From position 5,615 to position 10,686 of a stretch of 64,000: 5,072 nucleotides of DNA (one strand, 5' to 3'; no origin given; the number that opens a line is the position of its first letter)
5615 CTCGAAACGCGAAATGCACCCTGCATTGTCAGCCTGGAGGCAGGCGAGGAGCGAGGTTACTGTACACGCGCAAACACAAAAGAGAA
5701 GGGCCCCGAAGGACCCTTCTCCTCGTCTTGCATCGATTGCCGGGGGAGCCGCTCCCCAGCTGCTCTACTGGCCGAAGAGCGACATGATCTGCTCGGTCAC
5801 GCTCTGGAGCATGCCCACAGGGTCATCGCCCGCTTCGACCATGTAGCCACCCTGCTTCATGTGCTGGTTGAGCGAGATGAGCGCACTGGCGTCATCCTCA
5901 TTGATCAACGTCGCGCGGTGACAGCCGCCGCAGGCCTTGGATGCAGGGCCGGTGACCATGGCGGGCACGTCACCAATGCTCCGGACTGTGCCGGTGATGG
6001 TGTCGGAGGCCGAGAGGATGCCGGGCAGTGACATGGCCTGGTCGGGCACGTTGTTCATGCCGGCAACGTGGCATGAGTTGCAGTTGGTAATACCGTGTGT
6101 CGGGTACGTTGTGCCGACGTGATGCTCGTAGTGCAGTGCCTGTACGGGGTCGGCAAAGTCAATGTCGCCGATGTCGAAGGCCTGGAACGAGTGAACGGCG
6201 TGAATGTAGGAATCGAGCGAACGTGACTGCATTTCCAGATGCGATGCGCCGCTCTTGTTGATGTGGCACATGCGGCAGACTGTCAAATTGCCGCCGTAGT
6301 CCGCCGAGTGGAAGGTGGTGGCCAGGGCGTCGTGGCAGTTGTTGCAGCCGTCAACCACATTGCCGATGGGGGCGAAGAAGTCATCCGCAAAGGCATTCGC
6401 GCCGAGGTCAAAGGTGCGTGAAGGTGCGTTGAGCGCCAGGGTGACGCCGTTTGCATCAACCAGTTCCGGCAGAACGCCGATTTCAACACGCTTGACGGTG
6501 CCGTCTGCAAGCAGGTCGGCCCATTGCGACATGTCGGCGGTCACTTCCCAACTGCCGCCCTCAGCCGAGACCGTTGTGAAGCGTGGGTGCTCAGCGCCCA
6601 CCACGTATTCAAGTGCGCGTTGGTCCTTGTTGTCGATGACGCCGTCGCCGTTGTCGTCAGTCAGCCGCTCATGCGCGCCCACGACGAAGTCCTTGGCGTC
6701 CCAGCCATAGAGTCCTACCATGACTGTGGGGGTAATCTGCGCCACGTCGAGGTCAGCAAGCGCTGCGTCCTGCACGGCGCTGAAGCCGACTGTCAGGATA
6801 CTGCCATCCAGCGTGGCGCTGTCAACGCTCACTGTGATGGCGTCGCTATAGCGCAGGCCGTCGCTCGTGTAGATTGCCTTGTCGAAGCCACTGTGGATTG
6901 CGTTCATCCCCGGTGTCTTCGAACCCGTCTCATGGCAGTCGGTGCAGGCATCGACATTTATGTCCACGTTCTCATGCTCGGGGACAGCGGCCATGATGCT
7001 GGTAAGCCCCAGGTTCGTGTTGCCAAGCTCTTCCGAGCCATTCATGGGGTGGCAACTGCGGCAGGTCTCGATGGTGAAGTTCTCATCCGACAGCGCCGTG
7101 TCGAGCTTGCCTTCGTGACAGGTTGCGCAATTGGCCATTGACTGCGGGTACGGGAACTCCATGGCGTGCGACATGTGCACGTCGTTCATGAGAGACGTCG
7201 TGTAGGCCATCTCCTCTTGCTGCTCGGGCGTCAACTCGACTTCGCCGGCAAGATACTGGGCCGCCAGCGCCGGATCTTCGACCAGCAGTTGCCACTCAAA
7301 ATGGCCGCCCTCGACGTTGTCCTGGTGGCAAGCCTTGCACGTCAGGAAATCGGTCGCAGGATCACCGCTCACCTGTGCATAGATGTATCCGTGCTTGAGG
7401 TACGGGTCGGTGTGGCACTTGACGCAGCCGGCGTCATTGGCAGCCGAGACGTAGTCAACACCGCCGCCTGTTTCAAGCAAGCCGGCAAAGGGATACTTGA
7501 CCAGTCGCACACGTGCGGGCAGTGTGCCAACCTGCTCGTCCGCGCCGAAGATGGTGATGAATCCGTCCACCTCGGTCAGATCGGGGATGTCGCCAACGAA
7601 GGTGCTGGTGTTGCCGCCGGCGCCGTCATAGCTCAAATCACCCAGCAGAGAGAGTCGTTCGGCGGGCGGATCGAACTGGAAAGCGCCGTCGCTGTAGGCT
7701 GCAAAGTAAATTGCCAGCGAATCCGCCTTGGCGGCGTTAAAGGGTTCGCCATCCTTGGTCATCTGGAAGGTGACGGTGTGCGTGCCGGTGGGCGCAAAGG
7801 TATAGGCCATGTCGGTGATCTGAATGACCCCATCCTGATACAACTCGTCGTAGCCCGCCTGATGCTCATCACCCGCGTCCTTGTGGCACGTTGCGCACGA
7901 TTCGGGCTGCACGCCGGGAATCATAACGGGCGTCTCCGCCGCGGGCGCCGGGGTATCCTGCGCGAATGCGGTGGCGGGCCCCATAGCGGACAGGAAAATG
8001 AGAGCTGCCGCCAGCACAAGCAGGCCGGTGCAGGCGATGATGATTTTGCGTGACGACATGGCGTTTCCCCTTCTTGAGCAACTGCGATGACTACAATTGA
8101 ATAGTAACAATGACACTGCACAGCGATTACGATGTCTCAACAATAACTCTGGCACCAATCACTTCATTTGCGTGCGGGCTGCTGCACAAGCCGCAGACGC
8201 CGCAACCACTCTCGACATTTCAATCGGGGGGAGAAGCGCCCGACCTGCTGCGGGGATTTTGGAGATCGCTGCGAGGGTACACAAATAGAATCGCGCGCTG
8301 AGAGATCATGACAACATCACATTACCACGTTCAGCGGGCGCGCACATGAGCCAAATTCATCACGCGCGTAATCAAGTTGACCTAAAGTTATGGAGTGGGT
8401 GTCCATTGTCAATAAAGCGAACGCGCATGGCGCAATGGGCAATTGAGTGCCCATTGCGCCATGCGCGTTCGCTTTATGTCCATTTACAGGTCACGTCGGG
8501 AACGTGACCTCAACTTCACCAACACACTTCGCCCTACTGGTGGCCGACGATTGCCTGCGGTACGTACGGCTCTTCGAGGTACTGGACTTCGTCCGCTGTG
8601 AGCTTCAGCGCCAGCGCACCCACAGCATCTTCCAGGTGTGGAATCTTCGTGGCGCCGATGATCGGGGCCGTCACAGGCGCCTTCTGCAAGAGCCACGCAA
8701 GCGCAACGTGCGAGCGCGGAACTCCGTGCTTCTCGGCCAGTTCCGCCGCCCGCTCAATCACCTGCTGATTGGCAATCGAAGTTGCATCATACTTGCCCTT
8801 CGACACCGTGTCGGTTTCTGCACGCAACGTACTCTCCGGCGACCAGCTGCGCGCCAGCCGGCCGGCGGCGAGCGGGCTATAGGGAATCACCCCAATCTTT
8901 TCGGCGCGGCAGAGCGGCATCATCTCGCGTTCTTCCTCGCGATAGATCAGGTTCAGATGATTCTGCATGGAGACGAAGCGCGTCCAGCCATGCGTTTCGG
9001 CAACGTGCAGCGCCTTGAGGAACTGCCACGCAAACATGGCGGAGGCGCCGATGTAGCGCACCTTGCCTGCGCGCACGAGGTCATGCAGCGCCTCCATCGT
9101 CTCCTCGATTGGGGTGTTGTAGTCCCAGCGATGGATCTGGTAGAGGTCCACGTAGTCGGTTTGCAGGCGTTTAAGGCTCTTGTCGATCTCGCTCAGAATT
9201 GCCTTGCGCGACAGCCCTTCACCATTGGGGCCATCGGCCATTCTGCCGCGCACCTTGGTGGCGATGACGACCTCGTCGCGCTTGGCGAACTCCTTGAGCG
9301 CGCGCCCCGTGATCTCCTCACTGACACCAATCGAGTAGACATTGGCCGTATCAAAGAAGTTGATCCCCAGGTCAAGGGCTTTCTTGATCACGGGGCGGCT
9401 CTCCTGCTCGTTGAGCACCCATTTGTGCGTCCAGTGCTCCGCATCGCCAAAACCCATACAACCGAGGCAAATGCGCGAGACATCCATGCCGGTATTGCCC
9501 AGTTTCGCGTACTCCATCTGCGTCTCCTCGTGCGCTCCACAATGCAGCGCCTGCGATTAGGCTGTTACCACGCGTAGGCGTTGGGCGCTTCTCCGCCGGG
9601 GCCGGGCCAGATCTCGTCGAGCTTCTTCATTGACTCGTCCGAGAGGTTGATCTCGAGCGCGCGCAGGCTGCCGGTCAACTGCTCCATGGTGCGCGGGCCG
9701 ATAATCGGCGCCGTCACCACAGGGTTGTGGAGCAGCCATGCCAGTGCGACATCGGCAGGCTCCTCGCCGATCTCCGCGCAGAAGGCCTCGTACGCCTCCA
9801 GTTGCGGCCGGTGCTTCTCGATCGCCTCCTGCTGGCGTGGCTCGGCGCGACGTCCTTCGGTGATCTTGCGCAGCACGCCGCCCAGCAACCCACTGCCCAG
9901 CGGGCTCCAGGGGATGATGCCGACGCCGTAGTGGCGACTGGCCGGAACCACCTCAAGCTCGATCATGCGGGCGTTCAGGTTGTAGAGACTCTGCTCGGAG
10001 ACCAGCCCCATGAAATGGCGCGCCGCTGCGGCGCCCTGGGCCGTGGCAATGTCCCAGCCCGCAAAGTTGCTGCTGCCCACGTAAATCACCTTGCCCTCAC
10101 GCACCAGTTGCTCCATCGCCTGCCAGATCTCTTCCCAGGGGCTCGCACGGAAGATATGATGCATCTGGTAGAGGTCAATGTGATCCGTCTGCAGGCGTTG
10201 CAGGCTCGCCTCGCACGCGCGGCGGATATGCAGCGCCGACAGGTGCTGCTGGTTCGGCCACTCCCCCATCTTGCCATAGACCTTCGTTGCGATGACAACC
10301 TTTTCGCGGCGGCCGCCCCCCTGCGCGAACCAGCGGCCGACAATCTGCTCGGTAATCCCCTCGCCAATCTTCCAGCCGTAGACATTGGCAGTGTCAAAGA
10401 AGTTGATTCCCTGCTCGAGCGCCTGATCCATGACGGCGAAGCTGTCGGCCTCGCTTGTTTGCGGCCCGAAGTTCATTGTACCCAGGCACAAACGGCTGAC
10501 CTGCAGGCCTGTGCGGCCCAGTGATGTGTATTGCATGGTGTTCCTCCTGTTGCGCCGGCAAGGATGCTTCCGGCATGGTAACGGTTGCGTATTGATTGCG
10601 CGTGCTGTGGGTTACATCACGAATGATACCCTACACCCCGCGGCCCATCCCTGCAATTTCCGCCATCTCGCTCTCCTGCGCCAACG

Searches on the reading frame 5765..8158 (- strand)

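Call 85: search_protein_families(library=pfam, proteins=[window:5765-8158:-], max_evalue=0.00001)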
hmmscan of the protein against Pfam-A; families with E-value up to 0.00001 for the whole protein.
window:5765-8158:- (797 aa): 3 families
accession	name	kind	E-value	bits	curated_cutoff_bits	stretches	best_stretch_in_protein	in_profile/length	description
PF22113.1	Mtrc-MtrF_II-IV_dom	-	2.3e-25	89.5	30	2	603-770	7-141/176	Outer membrane cytochrome MtrC/MtrF-like, domains II/IV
PF14522.11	Cytochrome_C7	-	4.8e-09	36.4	24.8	0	241-281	12-51/67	Cytochrome c7 and related cytochrome c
PF02085.21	Cytochrom_CIII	-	1e-08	35.9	22.9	0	312-415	10-88/101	Class III cytochrome C family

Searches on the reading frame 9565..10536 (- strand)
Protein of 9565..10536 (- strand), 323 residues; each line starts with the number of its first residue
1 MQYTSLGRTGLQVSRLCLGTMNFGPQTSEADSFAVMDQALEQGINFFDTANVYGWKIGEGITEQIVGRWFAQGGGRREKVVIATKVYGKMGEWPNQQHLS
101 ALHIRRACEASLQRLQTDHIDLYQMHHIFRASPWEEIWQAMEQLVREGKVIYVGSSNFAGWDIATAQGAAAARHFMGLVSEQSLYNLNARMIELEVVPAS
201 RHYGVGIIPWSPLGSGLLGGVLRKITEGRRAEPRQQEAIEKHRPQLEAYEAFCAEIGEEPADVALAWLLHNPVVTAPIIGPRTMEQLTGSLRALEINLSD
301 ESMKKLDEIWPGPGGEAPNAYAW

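Call 85: search_protein_families(library=pfam, proteins=[window:9565-10536:-], max_evalue=0.00001)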
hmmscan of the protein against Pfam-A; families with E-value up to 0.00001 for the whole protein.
window:9565-10536:- (323 aa): 1 family
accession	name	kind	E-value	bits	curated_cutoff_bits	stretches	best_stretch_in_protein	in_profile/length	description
PF00248.27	Aldo_ket_red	-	3.5e-74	249.9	24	1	15-310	1-290/291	Aldo/keto reductase family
